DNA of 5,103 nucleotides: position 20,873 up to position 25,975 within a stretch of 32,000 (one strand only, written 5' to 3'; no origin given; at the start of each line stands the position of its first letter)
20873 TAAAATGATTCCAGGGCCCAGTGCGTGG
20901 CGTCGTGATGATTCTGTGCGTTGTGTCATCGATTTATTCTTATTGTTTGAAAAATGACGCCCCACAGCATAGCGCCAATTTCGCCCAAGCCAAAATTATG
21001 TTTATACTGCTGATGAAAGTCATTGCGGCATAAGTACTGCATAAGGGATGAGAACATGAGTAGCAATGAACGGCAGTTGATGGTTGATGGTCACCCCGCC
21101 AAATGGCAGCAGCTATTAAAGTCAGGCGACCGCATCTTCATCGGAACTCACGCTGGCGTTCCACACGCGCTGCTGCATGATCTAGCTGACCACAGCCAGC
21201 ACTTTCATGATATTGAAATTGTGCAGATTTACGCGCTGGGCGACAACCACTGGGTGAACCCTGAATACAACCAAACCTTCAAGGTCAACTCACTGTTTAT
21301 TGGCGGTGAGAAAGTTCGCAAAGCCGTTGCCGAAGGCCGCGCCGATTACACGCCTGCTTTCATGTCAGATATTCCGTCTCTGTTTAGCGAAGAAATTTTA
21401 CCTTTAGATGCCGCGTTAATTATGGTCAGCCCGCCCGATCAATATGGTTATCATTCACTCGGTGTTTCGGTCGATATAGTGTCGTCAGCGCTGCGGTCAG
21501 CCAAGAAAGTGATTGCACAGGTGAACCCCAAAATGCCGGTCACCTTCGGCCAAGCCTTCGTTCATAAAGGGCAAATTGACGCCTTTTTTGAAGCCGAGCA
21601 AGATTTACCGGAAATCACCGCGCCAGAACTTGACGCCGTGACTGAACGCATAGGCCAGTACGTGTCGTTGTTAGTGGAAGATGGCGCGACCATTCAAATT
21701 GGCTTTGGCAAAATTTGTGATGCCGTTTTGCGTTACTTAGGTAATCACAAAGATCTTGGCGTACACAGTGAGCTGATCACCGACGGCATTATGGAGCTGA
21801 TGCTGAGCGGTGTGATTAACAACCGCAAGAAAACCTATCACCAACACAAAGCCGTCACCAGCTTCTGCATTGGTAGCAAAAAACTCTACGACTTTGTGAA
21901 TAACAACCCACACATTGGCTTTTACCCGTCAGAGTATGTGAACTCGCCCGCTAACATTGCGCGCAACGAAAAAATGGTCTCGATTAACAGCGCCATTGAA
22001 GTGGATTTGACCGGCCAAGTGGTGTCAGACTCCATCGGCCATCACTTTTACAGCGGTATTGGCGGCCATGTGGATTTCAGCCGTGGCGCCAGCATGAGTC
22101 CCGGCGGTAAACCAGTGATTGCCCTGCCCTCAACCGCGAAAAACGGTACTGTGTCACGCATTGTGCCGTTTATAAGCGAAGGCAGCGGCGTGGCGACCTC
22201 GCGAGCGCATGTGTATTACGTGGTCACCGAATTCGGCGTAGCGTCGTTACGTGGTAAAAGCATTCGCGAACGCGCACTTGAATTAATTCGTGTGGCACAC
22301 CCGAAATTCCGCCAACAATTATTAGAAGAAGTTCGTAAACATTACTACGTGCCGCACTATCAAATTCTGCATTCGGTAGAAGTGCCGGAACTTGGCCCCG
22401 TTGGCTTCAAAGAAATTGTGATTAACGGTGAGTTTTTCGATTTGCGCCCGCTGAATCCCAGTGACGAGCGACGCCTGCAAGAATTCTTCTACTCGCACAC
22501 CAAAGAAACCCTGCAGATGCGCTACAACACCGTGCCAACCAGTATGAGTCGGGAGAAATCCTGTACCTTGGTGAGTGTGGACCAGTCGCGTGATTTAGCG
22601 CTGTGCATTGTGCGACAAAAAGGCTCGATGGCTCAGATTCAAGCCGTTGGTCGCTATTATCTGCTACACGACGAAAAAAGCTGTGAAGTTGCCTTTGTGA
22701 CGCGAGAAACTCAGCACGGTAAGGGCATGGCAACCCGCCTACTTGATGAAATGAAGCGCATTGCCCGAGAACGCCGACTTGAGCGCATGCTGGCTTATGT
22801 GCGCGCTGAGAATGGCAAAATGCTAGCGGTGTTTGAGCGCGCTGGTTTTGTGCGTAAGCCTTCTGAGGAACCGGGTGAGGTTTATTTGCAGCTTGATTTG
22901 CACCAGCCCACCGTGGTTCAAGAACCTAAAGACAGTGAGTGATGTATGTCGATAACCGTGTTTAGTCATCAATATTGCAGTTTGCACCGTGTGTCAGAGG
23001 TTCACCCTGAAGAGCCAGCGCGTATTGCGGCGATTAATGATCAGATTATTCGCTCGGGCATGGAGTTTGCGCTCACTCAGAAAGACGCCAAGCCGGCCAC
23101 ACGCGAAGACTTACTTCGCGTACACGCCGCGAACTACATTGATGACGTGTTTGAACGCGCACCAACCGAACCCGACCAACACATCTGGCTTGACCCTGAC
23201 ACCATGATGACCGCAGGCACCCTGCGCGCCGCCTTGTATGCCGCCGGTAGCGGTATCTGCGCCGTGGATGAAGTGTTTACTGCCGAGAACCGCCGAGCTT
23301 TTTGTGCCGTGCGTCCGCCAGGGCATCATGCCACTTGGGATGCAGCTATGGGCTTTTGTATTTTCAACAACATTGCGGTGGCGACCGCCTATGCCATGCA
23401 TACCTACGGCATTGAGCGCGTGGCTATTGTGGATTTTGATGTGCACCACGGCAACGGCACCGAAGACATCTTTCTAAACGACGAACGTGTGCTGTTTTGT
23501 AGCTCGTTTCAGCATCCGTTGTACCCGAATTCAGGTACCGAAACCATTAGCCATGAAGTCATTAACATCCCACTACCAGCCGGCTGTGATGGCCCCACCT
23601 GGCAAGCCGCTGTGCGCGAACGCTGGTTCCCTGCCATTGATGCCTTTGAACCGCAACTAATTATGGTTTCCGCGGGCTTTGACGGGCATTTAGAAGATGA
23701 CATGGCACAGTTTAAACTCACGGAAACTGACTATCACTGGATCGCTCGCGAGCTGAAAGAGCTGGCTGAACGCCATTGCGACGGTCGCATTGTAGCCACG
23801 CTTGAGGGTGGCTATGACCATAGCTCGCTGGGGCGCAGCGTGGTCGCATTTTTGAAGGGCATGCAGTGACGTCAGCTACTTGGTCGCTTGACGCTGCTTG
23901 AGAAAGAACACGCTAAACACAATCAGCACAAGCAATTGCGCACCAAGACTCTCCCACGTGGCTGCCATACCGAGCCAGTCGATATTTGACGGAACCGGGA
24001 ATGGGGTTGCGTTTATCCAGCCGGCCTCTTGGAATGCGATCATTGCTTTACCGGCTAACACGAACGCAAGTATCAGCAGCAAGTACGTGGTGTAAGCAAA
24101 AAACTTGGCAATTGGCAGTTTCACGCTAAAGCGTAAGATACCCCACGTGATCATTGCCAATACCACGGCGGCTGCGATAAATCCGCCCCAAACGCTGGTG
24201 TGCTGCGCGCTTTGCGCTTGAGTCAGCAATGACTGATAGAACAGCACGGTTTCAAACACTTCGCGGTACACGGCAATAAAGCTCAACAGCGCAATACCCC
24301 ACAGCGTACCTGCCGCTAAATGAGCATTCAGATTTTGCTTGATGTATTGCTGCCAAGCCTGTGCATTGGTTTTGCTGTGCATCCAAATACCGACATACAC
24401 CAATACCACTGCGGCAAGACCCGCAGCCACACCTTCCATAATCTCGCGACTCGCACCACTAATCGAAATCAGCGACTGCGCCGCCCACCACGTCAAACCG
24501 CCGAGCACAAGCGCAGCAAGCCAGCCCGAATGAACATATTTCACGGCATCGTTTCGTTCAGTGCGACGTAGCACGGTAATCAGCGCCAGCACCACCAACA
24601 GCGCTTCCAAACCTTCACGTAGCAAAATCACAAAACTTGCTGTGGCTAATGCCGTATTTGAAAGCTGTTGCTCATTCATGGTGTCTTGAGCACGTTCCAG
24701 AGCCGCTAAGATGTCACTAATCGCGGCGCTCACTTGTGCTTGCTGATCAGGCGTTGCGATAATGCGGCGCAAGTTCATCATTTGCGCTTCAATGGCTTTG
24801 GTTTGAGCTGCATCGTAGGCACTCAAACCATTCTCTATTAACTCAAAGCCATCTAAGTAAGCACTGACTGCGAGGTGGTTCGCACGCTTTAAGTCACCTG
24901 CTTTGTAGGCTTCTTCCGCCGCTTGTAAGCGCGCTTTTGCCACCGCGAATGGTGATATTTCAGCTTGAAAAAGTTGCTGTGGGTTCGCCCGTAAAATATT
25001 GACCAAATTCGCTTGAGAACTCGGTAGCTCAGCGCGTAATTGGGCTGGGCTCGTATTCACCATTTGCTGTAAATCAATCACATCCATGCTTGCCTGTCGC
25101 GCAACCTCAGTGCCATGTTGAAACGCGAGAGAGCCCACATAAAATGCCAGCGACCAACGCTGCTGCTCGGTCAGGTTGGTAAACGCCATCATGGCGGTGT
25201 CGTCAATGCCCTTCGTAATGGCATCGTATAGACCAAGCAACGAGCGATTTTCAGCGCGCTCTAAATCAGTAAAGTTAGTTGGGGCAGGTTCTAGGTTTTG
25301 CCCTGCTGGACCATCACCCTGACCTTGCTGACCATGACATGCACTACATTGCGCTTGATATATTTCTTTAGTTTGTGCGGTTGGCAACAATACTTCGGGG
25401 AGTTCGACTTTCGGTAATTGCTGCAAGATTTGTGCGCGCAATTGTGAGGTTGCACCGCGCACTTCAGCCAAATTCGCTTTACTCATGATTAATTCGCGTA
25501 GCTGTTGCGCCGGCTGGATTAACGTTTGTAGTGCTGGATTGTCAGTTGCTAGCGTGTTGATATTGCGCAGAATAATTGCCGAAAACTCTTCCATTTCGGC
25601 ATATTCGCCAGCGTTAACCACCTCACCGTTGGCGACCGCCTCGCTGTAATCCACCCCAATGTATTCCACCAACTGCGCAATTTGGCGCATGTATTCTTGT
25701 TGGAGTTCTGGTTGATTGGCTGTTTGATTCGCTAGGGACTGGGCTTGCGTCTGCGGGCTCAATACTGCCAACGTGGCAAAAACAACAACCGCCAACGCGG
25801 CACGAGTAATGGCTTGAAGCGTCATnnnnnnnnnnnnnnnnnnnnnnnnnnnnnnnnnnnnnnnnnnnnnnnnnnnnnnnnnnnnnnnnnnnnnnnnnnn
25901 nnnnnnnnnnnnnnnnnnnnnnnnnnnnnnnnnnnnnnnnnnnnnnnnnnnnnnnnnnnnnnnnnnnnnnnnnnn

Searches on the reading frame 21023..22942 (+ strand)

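Call 9: search_protein_families(library=pfam, proteins=[window:21023-22942:+], max_evalue=0.01)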
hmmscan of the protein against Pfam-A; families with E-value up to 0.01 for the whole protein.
window:21023-22942:+ (639 aa): 8 families
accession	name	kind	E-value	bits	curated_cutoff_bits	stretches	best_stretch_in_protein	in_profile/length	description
PF13336.12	AcetylCoA_hyd_C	-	1.4e-67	226.9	23.7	1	284-436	1-153/154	Acetyl-CoA hydrolase/transferase C-terminal domain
PF02550.21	AcetylCoA_hydro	-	7.1e-20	72.3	24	1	29-186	22-184/198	Acetyl-CoA hydrolase/transferase N-terminal domain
PF13302.13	Acetyltransf_3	-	2.3e-11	45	25.4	1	474-610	4-138/138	Acetyltransferase (GNAT) domain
PF00583.31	Acetyltransf_1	-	3.1e-07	31.1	20.7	1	539-609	44-116/116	Acetyltransferase (GNAT) family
PF13508.13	Acetyltransf_7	-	8e-05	23.4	27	0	546-610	21-83/84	Acetyltransferase (GNAT) domain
PF13673.13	Acetyltransf_10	-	0.00087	19.7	23.6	1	558-612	57-110/128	Acetyltransferase (GNAT) domain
PF08445.16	FR47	-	0.001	19.4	22.1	1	557-610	26-78/86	FR47-like protein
PF13523.12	Acetyltransf_8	-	0.003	17.6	27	1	557-612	84-140/145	Acetyltransferase (GNAT) domain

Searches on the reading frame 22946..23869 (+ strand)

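Call 9: search_protein_families(library=pfam, proteins=[window:22946-23869:+], max_evalue=0.01)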
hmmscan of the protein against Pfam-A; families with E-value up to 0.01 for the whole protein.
window:22946-23869:+ (307 aa): 1 family
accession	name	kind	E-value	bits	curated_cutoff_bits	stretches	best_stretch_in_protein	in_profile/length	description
PF00850.24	Hist_deacetyl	-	5.8e-86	288.9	27.9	1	20-305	1-297/298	Histone deacetylase domain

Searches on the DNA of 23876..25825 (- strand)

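Call 84: search_with_rna_model(model_id=R1, sources=[L024, L025, L026, L027, L028, L029, L030, L031, L032, L033, L034, L035, L036, L037, L038, L039, L040, L041, L042, L043, L044, L045, L046, L047, L048, L049, L050, L051, L052, L053, L054, L055, L056, L057, L058, L059, L060], max_evalue=10)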
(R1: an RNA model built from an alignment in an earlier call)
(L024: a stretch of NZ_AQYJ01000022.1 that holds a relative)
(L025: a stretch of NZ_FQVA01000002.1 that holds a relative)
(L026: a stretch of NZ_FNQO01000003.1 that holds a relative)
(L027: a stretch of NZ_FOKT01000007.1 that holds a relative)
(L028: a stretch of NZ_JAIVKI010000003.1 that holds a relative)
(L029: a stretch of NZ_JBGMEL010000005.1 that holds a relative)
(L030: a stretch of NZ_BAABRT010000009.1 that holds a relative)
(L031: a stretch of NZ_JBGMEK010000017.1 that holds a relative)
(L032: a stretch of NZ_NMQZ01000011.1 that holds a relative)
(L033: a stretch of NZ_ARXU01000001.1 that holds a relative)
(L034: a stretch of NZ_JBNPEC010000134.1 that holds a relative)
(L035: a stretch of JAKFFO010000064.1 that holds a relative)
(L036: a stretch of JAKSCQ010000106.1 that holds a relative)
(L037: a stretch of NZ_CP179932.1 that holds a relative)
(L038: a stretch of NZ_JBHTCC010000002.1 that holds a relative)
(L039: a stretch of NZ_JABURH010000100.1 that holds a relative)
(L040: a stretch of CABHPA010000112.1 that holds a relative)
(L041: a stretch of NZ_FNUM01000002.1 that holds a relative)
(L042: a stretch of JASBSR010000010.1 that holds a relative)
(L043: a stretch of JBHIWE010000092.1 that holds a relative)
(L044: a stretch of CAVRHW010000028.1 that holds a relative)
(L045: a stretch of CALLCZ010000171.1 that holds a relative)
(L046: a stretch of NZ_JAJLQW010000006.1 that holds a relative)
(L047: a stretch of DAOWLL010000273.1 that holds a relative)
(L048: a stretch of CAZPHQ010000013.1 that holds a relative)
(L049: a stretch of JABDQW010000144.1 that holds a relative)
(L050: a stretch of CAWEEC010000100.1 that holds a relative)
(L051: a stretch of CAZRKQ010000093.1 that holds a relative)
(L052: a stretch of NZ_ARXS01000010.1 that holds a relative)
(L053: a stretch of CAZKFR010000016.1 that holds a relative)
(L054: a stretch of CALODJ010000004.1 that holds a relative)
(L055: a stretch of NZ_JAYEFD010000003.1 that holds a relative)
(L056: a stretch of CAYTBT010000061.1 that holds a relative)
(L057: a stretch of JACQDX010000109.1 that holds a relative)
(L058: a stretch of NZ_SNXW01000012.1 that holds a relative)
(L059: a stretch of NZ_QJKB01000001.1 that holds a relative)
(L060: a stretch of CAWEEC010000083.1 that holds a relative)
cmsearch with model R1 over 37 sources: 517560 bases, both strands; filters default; matches with E-value up to 10: 2.
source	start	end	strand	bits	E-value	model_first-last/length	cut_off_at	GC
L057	7299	7347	-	12.7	7.7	1-72/72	no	0.53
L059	8603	8651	-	12.7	7.7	1-72/72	no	0.53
